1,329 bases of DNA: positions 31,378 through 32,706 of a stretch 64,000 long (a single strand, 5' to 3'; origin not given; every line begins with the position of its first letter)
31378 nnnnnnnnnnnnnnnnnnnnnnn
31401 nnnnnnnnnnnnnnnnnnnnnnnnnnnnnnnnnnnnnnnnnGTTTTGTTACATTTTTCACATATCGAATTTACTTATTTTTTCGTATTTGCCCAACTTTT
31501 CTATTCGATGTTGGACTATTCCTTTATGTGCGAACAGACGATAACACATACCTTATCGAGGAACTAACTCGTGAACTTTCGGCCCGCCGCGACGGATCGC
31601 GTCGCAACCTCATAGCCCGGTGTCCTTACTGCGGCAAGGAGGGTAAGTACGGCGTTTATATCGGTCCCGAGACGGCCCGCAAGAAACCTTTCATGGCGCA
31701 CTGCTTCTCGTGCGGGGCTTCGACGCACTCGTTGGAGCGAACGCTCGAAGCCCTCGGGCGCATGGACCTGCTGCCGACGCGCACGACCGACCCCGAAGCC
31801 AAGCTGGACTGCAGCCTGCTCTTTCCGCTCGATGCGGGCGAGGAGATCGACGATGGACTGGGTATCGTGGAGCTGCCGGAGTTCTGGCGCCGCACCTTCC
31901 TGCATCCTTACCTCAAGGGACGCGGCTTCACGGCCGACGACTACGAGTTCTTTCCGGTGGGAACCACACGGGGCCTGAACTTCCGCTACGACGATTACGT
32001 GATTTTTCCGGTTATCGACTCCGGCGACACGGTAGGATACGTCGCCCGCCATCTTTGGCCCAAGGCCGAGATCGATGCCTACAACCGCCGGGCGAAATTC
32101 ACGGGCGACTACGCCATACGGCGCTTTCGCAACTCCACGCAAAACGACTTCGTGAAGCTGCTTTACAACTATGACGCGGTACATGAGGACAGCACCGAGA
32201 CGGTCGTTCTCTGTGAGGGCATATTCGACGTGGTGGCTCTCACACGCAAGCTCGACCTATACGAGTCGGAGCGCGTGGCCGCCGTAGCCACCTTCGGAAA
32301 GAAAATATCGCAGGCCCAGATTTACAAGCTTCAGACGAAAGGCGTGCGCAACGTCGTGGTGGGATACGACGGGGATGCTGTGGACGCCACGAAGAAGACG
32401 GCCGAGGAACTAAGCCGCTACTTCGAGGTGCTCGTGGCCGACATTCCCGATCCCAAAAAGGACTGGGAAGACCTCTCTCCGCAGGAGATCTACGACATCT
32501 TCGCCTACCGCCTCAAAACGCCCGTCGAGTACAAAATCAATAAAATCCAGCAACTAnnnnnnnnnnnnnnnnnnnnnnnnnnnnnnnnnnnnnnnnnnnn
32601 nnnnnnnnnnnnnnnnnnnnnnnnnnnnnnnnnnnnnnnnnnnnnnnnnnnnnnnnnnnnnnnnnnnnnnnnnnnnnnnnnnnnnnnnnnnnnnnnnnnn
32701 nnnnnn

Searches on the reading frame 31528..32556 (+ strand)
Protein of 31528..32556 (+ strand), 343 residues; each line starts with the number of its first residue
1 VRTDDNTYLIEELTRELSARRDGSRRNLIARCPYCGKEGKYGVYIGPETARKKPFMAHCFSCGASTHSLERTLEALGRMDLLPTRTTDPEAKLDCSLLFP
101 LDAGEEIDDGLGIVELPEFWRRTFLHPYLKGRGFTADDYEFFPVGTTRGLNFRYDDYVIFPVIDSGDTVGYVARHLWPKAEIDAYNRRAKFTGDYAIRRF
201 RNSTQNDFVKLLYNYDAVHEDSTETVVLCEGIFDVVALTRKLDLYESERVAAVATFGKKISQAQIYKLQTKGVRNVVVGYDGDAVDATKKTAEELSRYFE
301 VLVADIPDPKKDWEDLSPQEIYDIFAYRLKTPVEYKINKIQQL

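Call 50: find_related_loci(query=window:31528-32556:+, collection=viral_contigs, flank=6000)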
Query window:31528-32556:+ (343 aa) in viral_contigs; peptide patterns used: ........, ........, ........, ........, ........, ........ (x = any residue, [..] = any of these).
38 stretches matched a pattern; 21 encode a relative of the query (tblastn E <= 1e-3); 20 distinct loci.
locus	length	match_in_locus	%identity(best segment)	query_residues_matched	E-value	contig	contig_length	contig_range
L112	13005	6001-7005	93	1-335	0e+0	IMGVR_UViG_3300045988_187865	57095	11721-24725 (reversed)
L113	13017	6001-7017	91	5-343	0e+0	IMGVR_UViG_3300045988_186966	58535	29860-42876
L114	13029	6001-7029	87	1-343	0e+0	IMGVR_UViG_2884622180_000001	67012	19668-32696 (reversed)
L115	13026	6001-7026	70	1-342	2e-164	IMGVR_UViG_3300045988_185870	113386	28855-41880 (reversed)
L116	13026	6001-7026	70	1-342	6e-164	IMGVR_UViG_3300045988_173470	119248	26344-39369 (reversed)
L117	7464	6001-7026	70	1-342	6e-164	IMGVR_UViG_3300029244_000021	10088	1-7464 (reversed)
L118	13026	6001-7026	69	1-342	7e-163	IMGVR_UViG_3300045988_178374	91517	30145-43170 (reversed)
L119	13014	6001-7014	94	5-342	0e+0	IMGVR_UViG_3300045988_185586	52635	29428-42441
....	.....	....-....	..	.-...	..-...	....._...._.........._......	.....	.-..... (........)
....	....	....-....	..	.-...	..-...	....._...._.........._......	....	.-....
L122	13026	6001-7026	68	1-342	3e-160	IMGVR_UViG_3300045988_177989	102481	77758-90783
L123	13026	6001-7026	70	1-342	2e-163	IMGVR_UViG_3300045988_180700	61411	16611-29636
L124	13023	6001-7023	57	1-341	7e-131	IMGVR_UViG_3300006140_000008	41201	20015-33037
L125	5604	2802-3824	57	1-341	2e-131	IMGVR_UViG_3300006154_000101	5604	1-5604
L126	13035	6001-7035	57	1-342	5e-131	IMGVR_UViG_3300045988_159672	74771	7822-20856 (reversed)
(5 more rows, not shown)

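Call 57: search_protein_families(library=pfam, proteins=[L113:3563-5902:-, L114:4322-5419:+, L114:5412-5741:+], max_evalue=0.001)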
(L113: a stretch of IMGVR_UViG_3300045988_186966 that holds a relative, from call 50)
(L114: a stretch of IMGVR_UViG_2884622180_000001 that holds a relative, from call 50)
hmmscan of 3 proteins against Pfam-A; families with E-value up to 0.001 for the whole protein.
L113:3563-5902:- (779 aa): 3 families
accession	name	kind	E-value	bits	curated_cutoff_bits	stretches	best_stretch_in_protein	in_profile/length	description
PF13676.11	TIR_2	-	6.7e-15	56.1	28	1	13-102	2-93/122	TIR domain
PF08937.16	ThsB_TIR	-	2e-05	25.3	21.2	1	46-88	45-86/100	Thoeris protein ThsB, TIR-like domain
PF01582.25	TIR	-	5.2e-05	23.6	21.3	1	20-93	14-89/179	TIR domain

L114:4322-5419:+ (365 aa): 6 families
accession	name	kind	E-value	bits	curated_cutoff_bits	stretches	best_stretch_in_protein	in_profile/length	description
PF02661.23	Fic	-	3.4e-12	47.5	24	1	102-207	2-93/93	Fic/DOC family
PF13412.12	HTH_24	-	1.5e-06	28.1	21.9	1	304-346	6-48/48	Winged helix-turn-helix DNA-binding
PF01047.28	MarR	-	0.00026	21.3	24.6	1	300-352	2-54/59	MarR family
PF03965.22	Penicillinase_R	-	0.00031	21.5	22.6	1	302-356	4-62/115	Penicillinase repressor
PF12802.13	MarR_2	-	0.00061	20.3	27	1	300-348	4-53/61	MarR family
PF01978.25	TrmB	-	0.00083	19.6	25.6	0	301-353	8-60/68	Sugar-specific transcriptional regulator TrmB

L114:5412-5741:+ (109 aa): 8 families
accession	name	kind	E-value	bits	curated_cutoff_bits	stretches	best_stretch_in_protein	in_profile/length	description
PF01381.28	HTH_3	-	2.9e-16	59.7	23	1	47-96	1-51/55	Helix-turn-helix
PF12844.13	HTH_19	-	1e-09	38.6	30.2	1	44-104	1-62/64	Helix-turn-helix domain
PF13560.12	HTH_31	-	3.5e-09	37.3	27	1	43-80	2-39/64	Helix-turn-helix domain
PF13744.12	HTH_37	-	1.1e-06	28.8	27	1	43-98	19-76/80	Helix-turn-helix domain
PF15731.11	MqsA_antitoxin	-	6.3e-06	26.8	30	1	43-96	70-123/131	Antitoxin component of bacterial toxin-antitoxin system, MqsA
PF13443.12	HTH_26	-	6.3e-06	26.8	22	1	47-96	2-53/63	Cro/C1-type HTH DNA-binding domain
PF13413.12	HTH_25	-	0.00031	20.9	24.6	1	47-78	2-33/62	Helix-turn-helix domain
PF22495.2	HTH_92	-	0.00076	19.2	27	0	48-81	1-34/45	RsaL-like HTH domain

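Call 58: find_related_loci(query=window:31528-32556:+, collection=metagenome_contigs, flank=6000)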
Query window:31528-32556:+ (343 aa) in metagenome_contigs; peptide patterns used: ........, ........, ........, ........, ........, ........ (x = any residue, [..] = any of these).
345 stretches matched a pattern; 27 encode a relative of the query (tblastn E <= 1e-3); 27 distinct loci.
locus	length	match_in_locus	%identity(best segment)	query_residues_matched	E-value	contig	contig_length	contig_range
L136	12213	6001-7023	96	3-343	0e+0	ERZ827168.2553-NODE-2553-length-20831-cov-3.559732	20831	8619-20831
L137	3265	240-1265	93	1-342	0e+0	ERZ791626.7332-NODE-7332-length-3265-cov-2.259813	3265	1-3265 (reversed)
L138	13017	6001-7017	94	5-343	0e+0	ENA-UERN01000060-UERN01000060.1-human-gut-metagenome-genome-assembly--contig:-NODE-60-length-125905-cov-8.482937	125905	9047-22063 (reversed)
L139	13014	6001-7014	94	5-342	0e+0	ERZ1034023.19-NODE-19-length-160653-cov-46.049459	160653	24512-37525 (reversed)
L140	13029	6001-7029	90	1-343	0e+0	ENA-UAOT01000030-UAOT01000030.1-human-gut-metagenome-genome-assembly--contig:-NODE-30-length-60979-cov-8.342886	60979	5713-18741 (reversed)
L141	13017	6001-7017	91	5-343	0e+0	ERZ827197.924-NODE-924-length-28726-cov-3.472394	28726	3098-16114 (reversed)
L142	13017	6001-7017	89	5-343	0e+0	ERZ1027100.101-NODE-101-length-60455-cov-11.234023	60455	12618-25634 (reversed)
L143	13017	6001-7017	88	5-343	0e+0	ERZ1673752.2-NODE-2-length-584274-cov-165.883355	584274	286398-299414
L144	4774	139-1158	74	4-343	0e+0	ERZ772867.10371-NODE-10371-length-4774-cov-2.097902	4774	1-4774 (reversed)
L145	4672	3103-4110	76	8-343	0e+0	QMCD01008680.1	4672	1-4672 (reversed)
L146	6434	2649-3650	75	8-341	1e-172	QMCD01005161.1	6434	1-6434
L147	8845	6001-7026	71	1-342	5e-166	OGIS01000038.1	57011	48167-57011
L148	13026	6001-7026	70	1-342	2e-163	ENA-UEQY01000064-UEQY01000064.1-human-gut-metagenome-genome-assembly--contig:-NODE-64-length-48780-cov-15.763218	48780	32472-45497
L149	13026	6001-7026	69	1-342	2e-163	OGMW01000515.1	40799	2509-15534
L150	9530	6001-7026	69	1-342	6e-163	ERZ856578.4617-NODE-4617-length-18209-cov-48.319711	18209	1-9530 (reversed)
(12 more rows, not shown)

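Call 62: search_protein_families(library=padloc, proteins=[L113:3563-5902:-, L114:4322-5419:+, L114:5412-5741:+, L136:4703-5890:-, L136:3948-4706:-, L142:4556-5854:-], max_evalue=0.001)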
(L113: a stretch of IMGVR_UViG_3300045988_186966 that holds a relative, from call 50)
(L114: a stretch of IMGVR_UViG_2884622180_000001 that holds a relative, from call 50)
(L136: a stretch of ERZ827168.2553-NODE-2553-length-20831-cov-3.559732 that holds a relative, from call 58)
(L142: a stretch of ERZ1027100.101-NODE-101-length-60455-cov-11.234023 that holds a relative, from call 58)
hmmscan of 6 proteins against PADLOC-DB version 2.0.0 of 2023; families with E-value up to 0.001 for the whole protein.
L113:3563-5902:- (779 aa): 4 families
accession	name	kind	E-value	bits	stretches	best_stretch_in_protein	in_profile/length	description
PDLC03015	TIR-NLR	-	3.3e-89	298.6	1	9-731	1-716/824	-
PDLC00436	ThsB1|ThsB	-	3.7e-07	27.8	1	11-97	37-129/183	TIR-like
PDLC00419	ThsB1|ThsB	-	0.00022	19.1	1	11-89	29-113/165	TIR-like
PDLC00423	ThsB1|ThsB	-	0.00033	18.4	1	12-97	38-130/190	TIR-like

L114:4322-5419:+ (365 aa): 11 families
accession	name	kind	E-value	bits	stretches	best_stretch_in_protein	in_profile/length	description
PDLC05078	PDC-S72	-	2.1e-144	479.3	1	5-326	4-319/377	-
PDLC04838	PDC-S04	-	8.6e-26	89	1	83-239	43-192/209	-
PDLC04839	PDC-S04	-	1.2e-12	45.9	1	97-205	56-157/205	-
PDLC04842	PDC-S04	-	7.7e-09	33.6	1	108-172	48-111/202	-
PDLC01850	CARF3--CARF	-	3e-07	28.5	1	286-352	130-195/209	-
PDLC01434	CasR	-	4.8e-07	27.8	1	280-351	106-176/191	"CAS-I,CAS-II,CAS-III,CAS-IV,CAS-V,CAS-VI; associated_signaling"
PDLC03963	SoFic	-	7.2e-07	26.9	1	57-355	67-348/361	-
PDLC04841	PDC-S04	-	1.7e-06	25.9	1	109-201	147-222/292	-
PDLC01879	CARF3--CARF_TM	-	4.1e-06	24.6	1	298-358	153-207/222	-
PDLC01268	CasR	-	4.5e-06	24.7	1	299-354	122-173/179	"CAS-I,CAS-II,CAS-III,CAS-IV,CAS-V,CAS-VI; associated_signaling"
PDLC01866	CARF3--CARF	-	0.00072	17.6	0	304-353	142-191/207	-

L114:5412-5741:+ (109 aa): 22 families
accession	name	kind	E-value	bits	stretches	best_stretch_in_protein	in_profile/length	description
PDLC02926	HTH_VI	-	2.4e-09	35.3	1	43-98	2-58/92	-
PDLC03665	Control_protein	-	1.9e-08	32.4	1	43-98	9-66/77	control protein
PDLC04760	PDC-M64C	-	1.6e-07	29.6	1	39-96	23-81/93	-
PDLC04758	PDC-M64B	-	2.4e-07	29.2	1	41-96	29-85/123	-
PDLC03664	Control_protein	-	2.9e-07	28.8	1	35-97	6-69/74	control protein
PDLC04762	PDC-M64C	-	3.6e-07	28.2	1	41-94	26-80/97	-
PDLC03954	RmrA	-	5.4e-06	23.6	1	44-105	12-74/380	-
PDLC03947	RmrA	-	6e-06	23.3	1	43-102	12-72/383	-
PDLC04759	PDC-M64B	-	7.4e-06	24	1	42-96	26-81/135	-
PDLC03951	RmrA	-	1e-05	22.7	1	44-101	10-68/400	-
PDLC04775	PDC-M69A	-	1.6e-05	23.3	1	42-104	7-70/113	-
PDLC04142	capH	-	1.8e-05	23.8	1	43-98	7-63/103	capH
PDLC03668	Control_protein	-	1.8e-05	23.1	1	44-97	10-64/79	control protein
PDLC03952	RmrA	-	5.3e-05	20.2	1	43-94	23-75/395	-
PDLC03946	RmrA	-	6.2e-05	19.9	1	48-108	8-69/357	-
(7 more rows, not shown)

L136:4703-5890:- (395 aa): 11 families
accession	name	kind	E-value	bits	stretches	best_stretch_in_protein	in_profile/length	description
PDLC04151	HEC-05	-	1.8e-08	31.6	1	74-103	114-143/600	-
PDLC04157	HEC-06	-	2.7e-08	30.9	1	21-115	15-103/558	-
PDLC02695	Orf5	-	1.1e-07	28.7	1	27-151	18-158/601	Orf5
PDLC04155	HEC-06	-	5.3e-07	26.5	1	22-88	14-85/562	-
PDLC03877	NsnA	-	1.3e-06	26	1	17-211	53-201/385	-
PDLC02792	SspE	-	2.1e-06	24.4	0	29-50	24-45/771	SspE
PDLC04150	HEC-05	-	5.1e-06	23.6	0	76-103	98-125/583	-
PDLC04154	HEC-06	-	4.1e-05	20.4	1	27-95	22-94/569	-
PDLC02693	Orf5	-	0.0001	19.5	1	28-97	8-87/543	Orf5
PDLC02701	Orf5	-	0.00019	18.1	0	30-115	21-114/596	Orf5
PDLC04027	PD-T4-2_A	-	0.00044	17.4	0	26-87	49-109/363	-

L136:3948-4706:- (252 aa): 0 families

L142:4556-5854:- (432 aa): 0 families

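Call 63: search_protein_families(library=pfam, proteins=[L136:4703-5890:-, L136:3948-4706:-, L142:4556-5854:-], max_evalue=0.01)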
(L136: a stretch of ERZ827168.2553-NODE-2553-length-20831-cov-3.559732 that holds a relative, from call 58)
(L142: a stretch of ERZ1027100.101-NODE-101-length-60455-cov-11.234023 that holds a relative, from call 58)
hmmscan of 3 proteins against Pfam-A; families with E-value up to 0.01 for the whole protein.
L136:4703-5890:- (395 aa): 1 family
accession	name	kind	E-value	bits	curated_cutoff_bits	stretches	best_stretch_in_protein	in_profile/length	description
PF03235.19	GmrSD_N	-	1.1e-21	78.3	33.2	1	26-211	7-199/199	GmrSD restriction endonuclease, N-terminal domain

L136:3948-4706:- (252 aa): 0 families

L142:4556-5854:- (432 aa): 0 families
